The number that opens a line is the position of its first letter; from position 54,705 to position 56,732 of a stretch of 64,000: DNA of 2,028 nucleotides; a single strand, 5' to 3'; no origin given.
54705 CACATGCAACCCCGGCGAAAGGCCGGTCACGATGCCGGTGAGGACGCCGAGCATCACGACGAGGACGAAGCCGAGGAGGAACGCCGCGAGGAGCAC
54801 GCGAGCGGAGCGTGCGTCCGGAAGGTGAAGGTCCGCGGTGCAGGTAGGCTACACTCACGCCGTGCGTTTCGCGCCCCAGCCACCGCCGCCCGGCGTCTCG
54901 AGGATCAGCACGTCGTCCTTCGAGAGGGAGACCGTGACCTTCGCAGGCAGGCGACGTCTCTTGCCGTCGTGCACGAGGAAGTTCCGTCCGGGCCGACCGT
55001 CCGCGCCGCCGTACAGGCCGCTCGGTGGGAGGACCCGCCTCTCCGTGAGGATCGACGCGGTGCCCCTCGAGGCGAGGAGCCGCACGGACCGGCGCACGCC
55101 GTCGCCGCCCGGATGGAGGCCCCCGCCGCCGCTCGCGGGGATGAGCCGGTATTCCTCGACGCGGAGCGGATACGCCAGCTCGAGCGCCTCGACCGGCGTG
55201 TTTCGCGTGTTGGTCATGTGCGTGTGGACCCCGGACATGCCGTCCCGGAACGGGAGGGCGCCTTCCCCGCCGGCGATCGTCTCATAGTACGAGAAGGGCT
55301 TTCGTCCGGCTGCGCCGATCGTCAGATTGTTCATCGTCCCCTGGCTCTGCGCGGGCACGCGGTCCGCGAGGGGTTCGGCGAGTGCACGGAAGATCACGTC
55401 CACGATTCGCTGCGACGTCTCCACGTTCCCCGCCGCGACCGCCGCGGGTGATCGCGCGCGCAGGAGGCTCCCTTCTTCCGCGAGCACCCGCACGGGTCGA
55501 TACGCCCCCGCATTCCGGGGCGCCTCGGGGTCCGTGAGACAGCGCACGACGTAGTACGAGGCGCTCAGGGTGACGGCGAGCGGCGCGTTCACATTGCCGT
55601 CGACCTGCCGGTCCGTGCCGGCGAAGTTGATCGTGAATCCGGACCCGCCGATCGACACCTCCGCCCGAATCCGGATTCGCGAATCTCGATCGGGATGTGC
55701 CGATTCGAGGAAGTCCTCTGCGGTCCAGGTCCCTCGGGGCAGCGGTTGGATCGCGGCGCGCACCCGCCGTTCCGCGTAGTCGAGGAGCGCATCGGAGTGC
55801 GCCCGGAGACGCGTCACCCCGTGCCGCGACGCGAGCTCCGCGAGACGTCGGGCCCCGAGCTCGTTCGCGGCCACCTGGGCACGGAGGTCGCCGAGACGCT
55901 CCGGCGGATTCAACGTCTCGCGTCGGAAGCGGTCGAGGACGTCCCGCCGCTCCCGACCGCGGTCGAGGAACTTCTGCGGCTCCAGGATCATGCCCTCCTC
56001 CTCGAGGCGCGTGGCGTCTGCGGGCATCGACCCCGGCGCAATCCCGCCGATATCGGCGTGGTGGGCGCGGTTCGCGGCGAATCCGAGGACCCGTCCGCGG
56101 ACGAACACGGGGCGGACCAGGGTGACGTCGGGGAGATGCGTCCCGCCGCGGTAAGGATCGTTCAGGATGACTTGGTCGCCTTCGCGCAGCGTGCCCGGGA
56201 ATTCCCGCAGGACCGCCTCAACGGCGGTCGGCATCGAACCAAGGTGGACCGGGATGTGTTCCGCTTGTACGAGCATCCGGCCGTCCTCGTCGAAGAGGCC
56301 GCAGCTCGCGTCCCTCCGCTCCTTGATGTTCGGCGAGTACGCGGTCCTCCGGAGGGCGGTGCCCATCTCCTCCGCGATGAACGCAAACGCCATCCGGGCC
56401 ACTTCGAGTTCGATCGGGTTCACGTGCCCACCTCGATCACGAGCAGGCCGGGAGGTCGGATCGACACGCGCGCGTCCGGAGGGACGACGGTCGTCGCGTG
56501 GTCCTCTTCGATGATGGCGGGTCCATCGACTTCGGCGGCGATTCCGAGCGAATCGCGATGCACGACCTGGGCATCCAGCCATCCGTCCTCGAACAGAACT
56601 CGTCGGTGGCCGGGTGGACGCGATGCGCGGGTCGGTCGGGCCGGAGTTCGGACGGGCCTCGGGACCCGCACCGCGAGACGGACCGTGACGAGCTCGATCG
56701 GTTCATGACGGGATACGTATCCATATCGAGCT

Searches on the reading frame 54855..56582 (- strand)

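Call 22: search_protein_families(library=pfam, proteins=[window:54855-56582:-], max_evalue=0.0001)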
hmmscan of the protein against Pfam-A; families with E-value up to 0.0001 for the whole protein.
window:54855-56582:- (575 aa): 1 family
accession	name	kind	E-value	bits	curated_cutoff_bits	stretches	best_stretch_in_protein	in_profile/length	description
PF02538.19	Hydantoinase_B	-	3.7e-201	669.5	26.8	1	55-571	1-518/519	Hydantoinase B/oxoprolinase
